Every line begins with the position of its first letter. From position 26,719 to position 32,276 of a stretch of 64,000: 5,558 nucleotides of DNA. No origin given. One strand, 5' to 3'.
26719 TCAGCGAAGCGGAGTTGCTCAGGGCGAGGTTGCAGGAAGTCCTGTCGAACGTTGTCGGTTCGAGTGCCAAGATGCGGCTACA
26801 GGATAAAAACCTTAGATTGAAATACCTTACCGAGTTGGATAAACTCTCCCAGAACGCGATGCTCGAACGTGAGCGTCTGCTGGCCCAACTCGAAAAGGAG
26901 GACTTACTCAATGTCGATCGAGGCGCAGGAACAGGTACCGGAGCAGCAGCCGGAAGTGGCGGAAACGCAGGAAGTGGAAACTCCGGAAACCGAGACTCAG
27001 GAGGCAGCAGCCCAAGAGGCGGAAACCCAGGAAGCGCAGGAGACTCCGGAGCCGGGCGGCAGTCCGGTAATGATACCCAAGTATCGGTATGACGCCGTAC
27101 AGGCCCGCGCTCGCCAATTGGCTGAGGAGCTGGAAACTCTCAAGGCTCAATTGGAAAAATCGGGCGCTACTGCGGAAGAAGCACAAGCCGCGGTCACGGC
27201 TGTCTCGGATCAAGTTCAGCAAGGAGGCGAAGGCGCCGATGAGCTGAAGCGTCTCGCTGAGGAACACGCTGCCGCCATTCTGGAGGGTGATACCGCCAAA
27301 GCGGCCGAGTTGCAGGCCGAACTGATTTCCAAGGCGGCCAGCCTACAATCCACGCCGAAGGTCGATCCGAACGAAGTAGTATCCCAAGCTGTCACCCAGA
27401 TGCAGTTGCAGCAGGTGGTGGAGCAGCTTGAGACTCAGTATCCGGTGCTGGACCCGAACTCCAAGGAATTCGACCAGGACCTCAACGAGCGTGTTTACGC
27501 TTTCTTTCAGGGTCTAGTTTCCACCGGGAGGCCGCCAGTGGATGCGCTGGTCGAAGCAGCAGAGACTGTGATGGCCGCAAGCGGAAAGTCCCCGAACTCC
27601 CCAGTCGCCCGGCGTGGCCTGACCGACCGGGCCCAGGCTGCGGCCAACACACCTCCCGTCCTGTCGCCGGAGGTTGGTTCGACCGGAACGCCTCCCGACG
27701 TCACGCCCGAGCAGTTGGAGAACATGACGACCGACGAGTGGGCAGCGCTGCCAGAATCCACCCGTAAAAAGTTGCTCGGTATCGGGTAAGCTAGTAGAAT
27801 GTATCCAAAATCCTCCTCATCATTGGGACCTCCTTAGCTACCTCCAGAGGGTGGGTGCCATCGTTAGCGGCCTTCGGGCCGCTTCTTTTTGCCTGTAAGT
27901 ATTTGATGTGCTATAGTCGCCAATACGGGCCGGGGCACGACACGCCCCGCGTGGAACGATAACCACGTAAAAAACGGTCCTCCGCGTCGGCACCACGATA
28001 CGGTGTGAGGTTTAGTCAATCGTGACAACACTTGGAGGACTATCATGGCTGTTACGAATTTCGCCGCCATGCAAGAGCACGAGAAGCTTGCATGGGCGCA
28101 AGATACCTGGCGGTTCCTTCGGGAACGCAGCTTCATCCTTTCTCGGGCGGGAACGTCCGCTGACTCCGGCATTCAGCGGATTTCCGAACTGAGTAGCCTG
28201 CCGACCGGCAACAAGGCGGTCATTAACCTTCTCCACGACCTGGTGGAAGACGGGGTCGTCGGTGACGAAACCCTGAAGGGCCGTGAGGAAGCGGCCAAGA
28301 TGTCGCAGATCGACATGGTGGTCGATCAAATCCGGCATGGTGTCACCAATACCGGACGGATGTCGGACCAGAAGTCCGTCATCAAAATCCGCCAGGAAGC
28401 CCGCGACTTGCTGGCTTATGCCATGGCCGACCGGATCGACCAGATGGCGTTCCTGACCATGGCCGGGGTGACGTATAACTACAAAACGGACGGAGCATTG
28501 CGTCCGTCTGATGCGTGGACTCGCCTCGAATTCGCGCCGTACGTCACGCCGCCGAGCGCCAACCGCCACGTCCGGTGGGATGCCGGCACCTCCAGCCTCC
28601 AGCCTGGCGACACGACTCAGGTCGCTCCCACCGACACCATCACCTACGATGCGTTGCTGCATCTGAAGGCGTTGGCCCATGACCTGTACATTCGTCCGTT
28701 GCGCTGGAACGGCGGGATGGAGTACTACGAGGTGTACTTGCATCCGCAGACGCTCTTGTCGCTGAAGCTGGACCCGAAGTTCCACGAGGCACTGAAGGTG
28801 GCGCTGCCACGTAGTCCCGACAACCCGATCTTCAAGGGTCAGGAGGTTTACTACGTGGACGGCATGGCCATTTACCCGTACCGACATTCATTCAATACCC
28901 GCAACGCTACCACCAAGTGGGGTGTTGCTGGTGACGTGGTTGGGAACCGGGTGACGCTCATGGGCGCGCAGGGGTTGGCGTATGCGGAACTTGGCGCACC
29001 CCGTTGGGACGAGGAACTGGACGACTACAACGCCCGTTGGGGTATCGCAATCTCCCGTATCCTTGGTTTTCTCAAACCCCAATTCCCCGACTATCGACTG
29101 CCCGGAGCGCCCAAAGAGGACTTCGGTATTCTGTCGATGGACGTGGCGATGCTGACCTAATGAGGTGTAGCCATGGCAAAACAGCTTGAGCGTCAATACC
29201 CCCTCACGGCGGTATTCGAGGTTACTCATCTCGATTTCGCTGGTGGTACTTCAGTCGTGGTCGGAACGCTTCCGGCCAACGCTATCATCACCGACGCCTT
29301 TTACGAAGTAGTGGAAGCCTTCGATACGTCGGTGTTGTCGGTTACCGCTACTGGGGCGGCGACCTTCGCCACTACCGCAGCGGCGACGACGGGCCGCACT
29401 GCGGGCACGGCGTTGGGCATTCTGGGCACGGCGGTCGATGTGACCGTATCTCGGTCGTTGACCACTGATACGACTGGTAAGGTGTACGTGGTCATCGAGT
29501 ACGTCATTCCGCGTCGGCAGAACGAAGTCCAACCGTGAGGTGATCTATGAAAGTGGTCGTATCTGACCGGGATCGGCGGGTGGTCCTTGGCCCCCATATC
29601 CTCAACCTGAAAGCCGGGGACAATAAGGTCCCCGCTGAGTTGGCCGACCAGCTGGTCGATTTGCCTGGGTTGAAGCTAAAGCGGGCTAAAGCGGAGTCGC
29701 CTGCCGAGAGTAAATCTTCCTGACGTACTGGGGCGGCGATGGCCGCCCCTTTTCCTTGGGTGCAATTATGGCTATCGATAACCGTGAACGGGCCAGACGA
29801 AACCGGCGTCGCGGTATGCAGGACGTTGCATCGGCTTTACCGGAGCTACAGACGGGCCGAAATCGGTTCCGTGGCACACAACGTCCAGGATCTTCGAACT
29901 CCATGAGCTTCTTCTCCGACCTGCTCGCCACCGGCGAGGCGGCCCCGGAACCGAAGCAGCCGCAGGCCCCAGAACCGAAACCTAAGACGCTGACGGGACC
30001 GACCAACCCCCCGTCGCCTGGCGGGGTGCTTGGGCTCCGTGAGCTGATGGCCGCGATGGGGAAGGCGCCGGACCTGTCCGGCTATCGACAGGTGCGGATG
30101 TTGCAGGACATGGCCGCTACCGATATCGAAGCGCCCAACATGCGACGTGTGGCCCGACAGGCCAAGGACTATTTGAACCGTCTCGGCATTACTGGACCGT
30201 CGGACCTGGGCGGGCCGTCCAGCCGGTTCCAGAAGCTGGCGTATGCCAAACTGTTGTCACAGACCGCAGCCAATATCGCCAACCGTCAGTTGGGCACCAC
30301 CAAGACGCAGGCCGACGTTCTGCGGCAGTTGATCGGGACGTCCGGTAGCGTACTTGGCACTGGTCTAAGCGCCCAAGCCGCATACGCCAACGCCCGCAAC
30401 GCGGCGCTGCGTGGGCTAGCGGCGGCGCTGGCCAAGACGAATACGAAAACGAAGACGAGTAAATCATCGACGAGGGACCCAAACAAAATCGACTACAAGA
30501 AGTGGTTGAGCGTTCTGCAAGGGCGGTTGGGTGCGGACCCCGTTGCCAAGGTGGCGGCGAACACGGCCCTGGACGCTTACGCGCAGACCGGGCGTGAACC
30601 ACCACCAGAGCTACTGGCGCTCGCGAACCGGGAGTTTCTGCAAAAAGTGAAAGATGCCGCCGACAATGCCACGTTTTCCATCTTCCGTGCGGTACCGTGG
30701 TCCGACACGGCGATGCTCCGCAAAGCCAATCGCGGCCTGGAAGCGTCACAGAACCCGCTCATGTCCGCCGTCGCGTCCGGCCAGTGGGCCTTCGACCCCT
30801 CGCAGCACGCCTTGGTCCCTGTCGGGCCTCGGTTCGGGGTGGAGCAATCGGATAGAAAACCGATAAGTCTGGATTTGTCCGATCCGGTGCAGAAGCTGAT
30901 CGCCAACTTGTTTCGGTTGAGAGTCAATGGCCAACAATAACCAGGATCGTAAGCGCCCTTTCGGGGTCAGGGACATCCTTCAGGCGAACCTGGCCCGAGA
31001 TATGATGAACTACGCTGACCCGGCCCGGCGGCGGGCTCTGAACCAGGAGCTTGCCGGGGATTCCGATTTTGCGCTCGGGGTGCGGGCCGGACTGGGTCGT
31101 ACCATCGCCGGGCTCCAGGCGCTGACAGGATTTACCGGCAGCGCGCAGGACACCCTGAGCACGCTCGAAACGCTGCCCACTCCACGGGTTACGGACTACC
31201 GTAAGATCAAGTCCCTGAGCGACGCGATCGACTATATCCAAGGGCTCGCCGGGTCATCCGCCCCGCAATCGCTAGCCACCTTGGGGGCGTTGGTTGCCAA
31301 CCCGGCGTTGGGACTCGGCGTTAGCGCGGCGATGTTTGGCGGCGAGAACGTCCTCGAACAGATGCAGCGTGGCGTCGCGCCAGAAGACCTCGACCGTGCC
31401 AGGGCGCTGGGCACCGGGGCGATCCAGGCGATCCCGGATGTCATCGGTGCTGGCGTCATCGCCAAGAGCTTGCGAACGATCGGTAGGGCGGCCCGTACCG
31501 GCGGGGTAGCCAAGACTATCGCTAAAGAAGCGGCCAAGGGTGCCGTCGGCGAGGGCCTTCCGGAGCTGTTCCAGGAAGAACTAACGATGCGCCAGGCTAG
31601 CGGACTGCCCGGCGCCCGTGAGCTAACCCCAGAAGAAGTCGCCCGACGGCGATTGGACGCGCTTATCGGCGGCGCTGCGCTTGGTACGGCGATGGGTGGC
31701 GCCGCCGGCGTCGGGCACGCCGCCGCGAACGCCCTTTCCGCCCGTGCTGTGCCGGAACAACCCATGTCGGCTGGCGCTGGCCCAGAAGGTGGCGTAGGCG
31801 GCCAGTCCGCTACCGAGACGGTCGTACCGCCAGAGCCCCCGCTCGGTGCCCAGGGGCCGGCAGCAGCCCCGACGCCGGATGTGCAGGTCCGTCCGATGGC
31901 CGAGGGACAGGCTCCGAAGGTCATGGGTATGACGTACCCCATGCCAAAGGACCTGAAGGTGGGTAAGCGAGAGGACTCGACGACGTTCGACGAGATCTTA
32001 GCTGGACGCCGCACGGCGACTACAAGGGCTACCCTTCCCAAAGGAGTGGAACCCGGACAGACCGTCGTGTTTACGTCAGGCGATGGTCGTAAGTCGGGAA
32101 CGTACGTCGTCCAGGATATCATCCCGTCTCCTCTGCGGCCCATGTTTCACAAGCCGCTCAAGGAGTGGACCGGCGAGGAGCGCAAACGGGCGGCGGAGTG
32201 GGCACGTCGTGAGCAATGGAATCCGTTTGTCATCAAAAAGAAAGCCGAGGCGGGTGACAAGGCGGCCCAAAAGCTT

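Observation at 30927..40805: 3292-aa single-ORF giant protein with mixed domains and a membrane-active C-terminus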

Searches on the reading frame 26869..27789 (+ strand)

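Call 60: search_protein_families(library=pfam, proteins=[window:26869-27789:+], max_evalue=0.01)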
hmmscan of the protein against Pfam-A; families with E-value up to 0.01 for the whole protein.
window:26869-27789:+ (306 aa): 3 families
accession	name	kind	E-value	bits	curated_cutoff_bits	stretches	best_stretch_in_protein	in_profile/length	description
PF07889.17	DUF1664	-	0.00083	19.8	34.6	1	74-132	54-112/124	Protein of unknown function (DUF1664)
PF20155.4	TMP_3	-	0.003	17.7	41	1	78-139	63-123/192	Tape measure protein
PF01441.24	Lipoprotein_6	-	0.0073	16.8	27.8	0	71-132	87-145/170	Lipoprotein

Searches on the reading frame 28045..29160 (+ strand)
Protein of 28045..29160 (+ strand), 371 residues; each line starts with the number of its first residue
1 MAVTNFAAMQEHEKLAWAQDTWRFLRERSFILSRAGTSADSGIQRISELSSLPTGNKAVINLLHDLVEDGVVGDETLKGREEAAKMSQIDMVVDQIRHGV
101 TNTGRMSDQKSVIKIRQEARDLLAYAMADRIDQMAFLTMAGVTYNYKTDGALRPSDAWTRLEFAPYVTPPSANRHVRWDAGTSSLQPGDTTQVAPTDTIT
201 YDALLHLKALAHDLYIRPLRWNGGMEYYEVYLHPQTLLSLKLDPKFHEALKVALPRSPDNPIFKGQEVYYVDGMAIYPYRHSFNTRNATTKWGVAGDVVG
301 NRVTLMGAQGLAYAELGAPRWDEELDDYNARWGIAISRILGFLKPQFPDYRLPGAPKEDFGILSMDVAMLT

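Call 10: search_protein_families(library=phrogs, proteins=[window:28045-29160:+], max_evalue=0.001)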
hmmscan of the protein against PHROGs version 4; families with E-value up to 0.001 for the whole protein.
window:28045-29160:+ (371 aa): 2 families
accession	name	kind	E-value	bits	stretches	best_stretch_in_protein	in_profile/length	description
phrog_334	-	head and packaging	1e-64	220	1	1-369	1-379/381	major head protein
phrog_13784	-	unknown function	1.7e-15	58.6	1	35-156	49-169/177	-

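Call 18: find_related_loci(query=window:28045-29160:+, collection=viral_contigs, flank=10000)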
Query window:28045-29160:+ (371 aa) in viral_contigs; peptide patterns used: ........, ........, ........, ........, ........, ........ (x = any residue, [..] = any of these).
15 stretches matched a pattern; 9 encode a relative of the query (tblastn E <= 1e-3); 9 distinct loci.
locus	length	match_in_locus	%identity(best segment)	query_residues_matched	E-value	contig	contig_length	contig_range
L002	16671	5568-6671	49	1-369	3e-114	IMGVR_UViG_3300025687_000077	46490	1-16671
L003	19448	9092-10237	44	1-368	5e-102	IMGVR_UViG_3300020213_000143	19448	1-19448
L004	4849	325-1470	44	1-368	1e-101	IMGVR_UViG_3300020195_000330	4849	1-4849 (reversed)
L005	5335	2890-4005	44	1-369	6e-97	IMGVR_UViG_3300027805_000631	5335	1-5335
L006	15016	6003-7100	42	1-369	3e-91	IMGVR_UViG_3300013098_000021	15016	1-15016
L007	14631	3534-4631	42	1-369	3e-91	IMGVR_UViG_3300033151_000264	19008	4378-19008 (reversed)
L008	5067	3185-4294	41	4-368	2e-87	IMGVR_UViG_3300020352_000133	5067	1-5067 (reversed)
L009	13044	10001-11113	41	1-368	6e-85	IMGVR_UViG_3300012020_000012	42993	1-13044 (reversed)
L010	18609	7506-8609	49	1-369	3e-114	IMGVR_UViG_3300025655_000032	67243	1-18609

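Call 19: search_dna_similar(query=window:28045-29157:+, collection=phages, mode=protein, max_rows=30)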
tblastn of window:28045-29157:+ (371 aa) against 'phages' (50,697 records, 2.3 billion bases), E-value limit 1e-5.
Records with a match: 371; places in all: 371; records where one place covers at least 80% of the query: 362.
Best place of each record, by identity: <60% 371.
By first word of the organism name: Vibrio 104; Stx2a-converting 80; Escherichia 73; Ralstonia 31; Stx2-converting 12; Pseudomonas 10; Burkholderia 10; Shigella 6; Stx 6; Klebsiella 6; and 16 more.
By host as written in the record: - 203; Escherichia coli K514 (EHEC) 7; Ralstonia pseudosolanacearum 6; Ralstonia solanacearum 5; Ralstonia pseudosolanacearum I-31 (MT043) 5; Pseudomonas aeruginosa 4; Escherichia coli O157:H7 4; Escherichia coli O157:H7 Morioka V526 4; and 94 more.
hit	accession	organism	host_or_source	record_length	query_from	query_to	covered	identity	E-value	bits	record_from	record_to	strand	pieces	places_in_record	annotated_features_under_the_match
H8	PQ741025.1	Pseudomonas phage CRPAP1904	Pseudomonas aeruginosa CRPA190 ...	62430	4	368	98%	45.7%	3e-92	307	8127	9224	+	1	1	major head protein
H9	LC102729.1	Pseudomonas phage phiR18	-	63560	4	368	98%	45.7%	7e-92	306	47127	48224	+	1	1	hypothetical protein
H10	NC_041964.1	Pseudomonas phage phiR18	-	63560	4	368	98%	45.7%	7e-92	306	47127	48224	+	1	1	major head protein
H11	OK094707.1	Pseudomonas phage YMC17/07/R4900a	Pseudomonas aeruginosa YMC17/07/R4900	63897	4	368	98%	45.7%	7e-92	306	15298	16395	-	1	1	major structural protein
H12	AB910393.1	Pseudomonas phage KPP25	Pseudomonas aeruginosa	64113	4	368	98%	45.7%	7e-92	306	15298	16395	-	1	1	major structural protein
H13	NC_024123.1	Pseudomonas phage KPP25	Pseudomonas aeruginosa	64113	4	368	98%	45.7%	7e-92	306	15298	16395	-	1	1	major head protein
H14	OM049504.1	Acidovorax phage AP1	Paracidovorax oryzae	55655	1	366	99%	40.5%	2e-76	262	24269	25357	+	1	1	major structural protein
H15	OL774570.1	Aeromonas phage phiA008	Aeromonas sp.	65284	1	369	99%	39.6%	8e-72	249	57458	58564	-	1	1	hypothetical protein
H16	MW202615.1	Caudoviricetes sp.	Manatee Spring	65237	74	369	80%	38.9%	7e-64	226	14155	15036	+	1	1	major capsid protein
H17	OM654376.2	Paracoccus phage vB_PmaP_KLEP18-1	Paracoccus marcusii strain KR4M-18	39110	17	363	94%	30.7%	6e-25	112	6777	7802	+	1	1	major capsid protein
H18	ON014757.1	Pseudanabaena phage Pam5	Pseudanabaena sp.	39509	24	347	87%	28.4%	8e-15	82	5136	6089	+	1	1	major capsid protein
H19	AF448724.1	Sinorhizobium phage PBC5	Sinorhizobium meliloti 2011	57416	27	368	92%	26.8%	8e-15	82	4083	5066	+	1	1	orf6: unknown | orf7: unknown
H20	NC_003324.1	Sinorhizobium phage PBC5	Sinorhizobium meliloti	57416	27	368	92%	26.8%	8e-15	82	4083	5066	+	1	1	major head protein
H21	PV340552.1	Escherichia phage PhiR12_3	Escherichia coli ECOR13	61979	37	369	90%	27.0%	2e-18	93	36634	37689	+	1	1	hypothetical protein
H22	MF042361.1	Pseudomonas phage Skulduggery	Pseudomonas fluorescens SBW25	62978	37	368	89%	26.9%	3e-18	92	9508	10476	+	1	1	major capsid protein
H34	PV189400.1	Escherichia phage vB_EcoP_phi296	Escherichia coli K514 (EHEC)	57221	37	369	90%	26.5%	6e-18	92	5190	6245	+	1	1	major head protein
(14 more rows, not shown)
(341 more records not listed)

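Call 97: get_annotated_region(hit=H34, flank=20000)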
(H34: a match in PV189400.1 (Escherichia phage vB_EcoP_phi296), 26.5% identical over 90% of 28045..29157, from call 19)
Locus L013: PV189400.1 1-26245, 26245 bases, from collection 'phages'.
description: Escherichia phage vB_EcoP_phi296, complete genome.
organism: Escherichia phage vB_EcoP_phi296 (NCBI taxid 3411870)
taxonomy: Viruses; Duplodnaviria; Heunggongvirae; Uroviricota; Caudoviricetes; Sepvirinae; Traversvirus; Traversvirus tv86
host: Escherichia coli K514 (EHEC); source: -; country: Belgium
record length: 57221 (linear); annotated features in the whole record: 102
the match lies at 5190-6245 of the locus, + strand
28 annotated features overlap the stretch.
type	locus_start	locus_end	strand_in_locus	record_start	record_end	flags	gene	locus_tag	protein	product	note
CDS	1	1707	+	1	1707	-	-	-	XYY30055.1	large subunit terminase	/ID=PYSAOHOG_CDS_0001; /top_hit=p52050 VI_02694; /locus_tag1=PYSAOHOG_CDS_0001; /source=PHANOTATE_1.5.1; /phase=0; ...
misc_feature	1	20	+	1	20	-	-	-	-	-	terminase small subunit; circularly permutated genome; the cohesive ends of the phage virion DNA are joined to make a ...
CDS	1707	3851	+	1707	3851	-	-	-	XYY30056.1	portal protein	/ID=PYSAOHOG_CDS_0002; /top_hit=p33096 VI_07398; /locus_tag1=PYSAOHOG_CDS_0002; /source=PHANOTATE_1.5.1; /phase=0; ...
CDS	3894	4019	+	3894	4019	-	-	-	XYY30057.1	hypothetical protein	/ID=PYSAOHOG_CDS_0003; /top_hit=No_PHROG; /locus_tag1=PYSAOHOG_CDS_0003; /source=PHANOTATE_1.5.1; /phase=0; ...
CDS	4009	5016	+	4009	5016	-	-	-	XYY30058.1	hypothetical protein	/ID=PYSAOHOG_CDS_0004; /top_hit=p214738 VI_11622; /locus_tag1=PYSAOHOG_CDS_0004; /source=PHANOTATE_1.5.1; /phase=0; ...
CDS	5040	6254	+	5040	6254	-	-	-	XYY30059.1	major head protein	/ID=PYSAOHOG_CDS_0005; /top_hit=p44041 VI_02700; /locus_tag1=PYSAOHOG_CDS_0005; /source=PHANOTATE_1.5.1; /phase=0; ...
CDS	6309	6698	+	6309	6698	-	-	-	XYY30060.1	virion structural protein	/ID=PYSAOHOG_CDS_0006; /top_hit=p44040 VI_02700; /locus_tag1=PYSAOHOG_CDS_0006; /source=PHANOTATE_1.5.1; /phase=0; ...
CDS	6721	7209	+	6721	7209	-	-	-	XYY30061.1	hypothetical protein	/ID=PYSAOHOG_CDS_0007; /top_hit=p422493 VI_01998; /locus_tag1=PYSAOHOG_CDS_0007; /source=PHANOTATE_1.5.1; /phase=0; ...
CDS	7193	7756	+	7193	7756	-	-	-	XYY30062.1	virion structural protein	/ID=PYSAOHOG_CDS_0008; /top_hit=MF042361_p17; /locus_tag1=PYSAOHOG_CDS_0008; /source=PHANOTATE_1.5.1; /phase=0; ...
CDS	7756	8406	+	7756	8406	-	-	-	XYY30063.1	structural protein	/ID=PYSAOHOG_CDS_0009; /top_hit=p26986 VI_03058; /locus_tag1=PYSAOHOG_CDS_0009; /source=PHANOTATE_1.5.1; /phase=0; ...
CDS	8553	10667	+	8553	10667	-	-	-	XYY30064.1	tail fiber protein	/ID=PYSAOHOG_CDS_0010; /top_hit=p370880 VI_02345; /locus_tag1=PYSAOHOG_CDS_0010; /source=PHANOTATE_1.5.1; /phase=0; ...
CDS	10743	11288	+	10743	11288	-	-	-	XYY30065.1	tail fiber adhesin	/ID=PYSAOHOG_CDS_0011; /top_hit=NC_028755_p271; /locus_tag1=PYSAOHOG_CDS_0011; /source=PHANOTATE_1.5.1; /phase=0; ...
CDS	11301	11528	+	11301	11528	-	-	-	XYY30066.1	Cor superinfection exclusion protein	/ID=PYSAOHOG_CDS_0012; /top_hit=p42966 VI_01923; /locus_tag1=PYSAOHOG_CDS_0012; /source=PHANOTATE_1.5.1; /phase=0; ...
CDS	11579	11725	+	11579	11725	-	-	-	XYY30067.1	hypothetical protein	/ID=PYSAOHOG_CDS_0013; /top_hit=NC_008464_p24; /locus_tag1=PYSAOHOG_CDS_0013; /source=PHANOTATE_1.5.1; /phase=0; ...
CDS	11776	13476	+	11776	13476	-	-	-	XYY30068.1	hypothetical protein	/ID=PYSAOHOG_CDS_0014; /top_hit=p43294 VI_01926; /locus_tag1=PYSAOHOG_CDS_0014; /source=PHANOTATE_1.5.1; /phase=0; ...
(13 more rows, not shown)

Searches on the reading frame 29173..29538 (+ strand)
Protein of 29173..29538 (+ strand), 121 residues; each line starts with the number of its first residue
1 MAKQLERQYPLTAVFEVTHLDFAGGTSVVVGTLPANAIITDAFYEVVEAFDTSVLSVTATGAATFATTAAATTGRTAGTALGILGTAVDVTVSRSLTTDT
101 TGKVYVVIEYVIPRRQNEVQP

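Call 10: search_protein_families(library=phrogs, proteins=[window:29173-29538:+], max_evalue=0.001)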
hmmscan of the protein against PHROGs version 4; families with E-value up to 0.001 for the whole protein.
window:29173-29538:+ (121 aa): 1 family
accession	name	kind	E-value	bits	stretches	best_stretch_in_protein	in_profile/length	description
phrog_20969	-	lysis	1.7e-05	26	1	26-111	40-134/147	Rz-like spanin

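Call 60: search_protein_families(library=pfam, proteins=[window:29173-29538:+], max_evalue=0.01)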
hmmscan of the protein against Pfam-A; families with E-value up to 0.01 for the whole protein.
window:29173-29538:+ (121 aa): 0 families

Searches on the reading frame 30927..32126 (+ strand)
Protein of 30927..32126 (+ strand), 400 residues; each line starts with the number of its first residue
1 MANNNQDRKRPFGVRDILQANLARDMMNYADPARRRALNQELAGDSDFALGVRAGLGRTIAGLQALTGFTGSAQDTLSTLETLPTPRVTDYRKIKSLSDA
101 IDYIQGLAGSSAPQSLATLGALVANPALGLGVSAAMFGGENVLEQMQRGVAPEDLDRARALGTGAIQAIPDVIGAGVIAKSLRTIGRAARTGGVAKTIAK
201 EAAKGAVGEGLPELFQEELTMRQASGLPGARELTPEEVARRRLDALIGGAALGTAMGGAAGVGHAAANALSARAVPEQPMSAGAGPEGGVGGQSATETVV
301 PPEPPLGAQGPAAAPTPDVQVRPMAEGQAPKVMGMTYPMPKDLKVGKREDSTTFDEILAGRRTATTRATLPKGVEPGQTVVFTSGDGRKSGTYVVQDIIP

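Call 14: search_protein_families(library=pfam, proteins=[window:30927-32126:+], max_evalue=5)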
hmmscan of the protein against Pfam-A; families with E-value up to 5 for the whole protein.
window:30927-32126:+ (400 aa): 1 family
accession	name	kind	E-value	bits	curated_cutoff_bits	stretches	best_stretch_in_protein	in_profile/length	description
PF08023.17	Antimicrobial_2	-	1.7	9.7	22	1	193-207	8-22/33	Frog antimicrobial peptide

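Call 27: search_protein_families(library=ncbifam, proteins=[window:30927-32126:+], max_evalue=1)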
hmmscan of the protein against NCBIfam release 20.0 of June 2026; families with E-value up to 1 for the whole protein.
window:30927-32126:+ (400 aa): 0 families

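Call 133: search_protein_families(library=phrogs, proteins=[window:30927-31926:+], max_evalue=0.01)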
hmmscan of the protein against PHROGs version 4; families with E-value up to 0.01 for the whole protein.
window:30927-31926:+ (333 aa): 2 families
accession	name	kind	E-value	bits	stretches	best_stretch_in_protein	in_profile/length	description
phrog_6958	-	head and packaging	0.00044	19.1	1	80-279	113-338/1052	virion structural protein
phrog_10089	-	moron, auxiliary metabolic gene and host takeover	0.0042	14.7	1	190-313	497-595/4647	DarB-like antirestriction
